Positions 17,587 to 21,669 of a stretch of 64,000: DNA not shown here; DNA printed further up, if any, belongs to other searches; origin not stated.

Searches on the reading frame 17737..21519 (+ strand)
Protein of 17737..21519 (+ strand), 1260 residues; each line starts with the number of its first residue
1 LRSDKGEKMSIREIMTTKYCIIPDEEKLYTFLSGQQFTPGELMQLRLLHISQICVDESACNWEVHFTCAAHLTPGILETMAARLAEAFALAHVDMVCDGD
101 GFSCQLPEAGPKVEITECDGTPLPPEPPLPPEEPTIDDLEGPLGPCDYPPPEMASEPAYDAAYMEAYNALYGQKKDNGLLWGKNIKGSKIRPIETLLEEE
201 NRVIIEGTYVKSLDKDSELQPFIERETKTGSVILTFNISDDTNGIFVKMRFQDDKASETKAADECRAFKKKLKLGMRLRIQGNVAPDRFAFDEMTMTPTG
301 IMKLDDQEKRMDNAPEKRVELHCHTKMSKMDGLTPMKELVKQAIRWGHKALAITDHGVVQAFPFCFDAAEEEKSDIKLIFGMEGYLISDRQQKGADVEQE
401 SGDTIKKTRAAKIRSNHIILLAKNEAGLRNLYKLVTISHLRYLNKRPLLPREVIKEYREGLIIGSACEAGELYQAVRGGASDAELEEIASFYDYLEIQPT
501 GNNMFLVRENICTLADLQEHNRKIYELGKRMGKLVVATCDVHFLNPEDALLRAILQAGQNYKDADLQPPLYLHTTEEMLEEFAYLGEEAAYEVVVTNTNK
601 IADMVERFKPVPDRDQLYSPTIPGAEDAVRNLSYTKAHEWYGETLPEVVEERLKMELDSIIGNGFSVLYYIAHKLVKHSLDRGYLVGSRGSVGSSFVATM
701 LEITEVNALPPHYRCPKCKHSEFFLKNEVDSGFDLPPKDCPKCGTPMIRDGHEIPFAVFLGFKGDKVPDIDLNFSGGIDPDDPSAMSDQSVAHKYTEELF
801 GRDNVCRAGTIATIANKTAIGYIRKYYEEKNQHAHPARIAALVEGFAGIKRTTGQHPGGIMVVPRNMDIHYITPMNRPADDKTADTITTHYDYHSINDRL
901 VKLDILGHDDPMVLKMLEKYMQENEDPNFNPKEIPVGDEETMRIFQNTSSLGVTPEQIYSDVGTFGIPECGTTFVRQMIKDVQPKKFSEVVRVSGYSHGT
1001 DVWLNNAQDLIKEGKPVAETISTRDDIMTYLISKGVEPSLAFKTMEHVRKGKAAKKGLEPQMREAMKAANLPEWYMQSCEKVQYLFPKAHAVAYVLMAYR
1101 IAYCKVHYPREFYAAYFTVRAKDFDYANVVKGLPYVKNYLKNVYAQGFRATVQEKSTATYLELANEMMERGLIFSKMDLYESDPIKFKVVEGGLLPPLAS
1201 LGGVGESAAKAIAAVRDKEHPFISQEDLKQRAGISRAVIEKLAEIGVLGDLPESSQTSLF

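Call 6: search_protein_families(library=pfam, proteins=[window:17737-21519:+])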
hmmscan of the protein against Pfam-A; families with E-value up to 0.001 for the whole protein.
window:17737-21519:+ (1260 aa): 5 families
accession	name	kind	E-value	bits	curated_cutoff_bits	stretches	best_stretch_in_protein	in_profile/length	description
PF07733.18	DNA_pol3_alpha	-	9.1e-50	170.1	23.9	2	629-831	3-155/260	Bacterial DNA polymerase III alpha NTPase domain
PF02811.25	PHP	-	2.7e-33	116.1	26.4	1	320-498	1-162/164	PHP domain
PF17657.6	DNA_pol3_finger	-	1e-23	83.9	22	1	911-1067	2-163/166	Bacterial DNA polymerase III alpha subunit finger domain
PF14579.12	HHH_6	-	3.4e-11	43.6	25.6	1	1176-1253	6-85/90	Helix-hairpin-helix motif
PF12836.13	HHH_3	-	2.3e-06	28.1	27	1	1198-1243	16-61/65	Helix-hairpin-helix motif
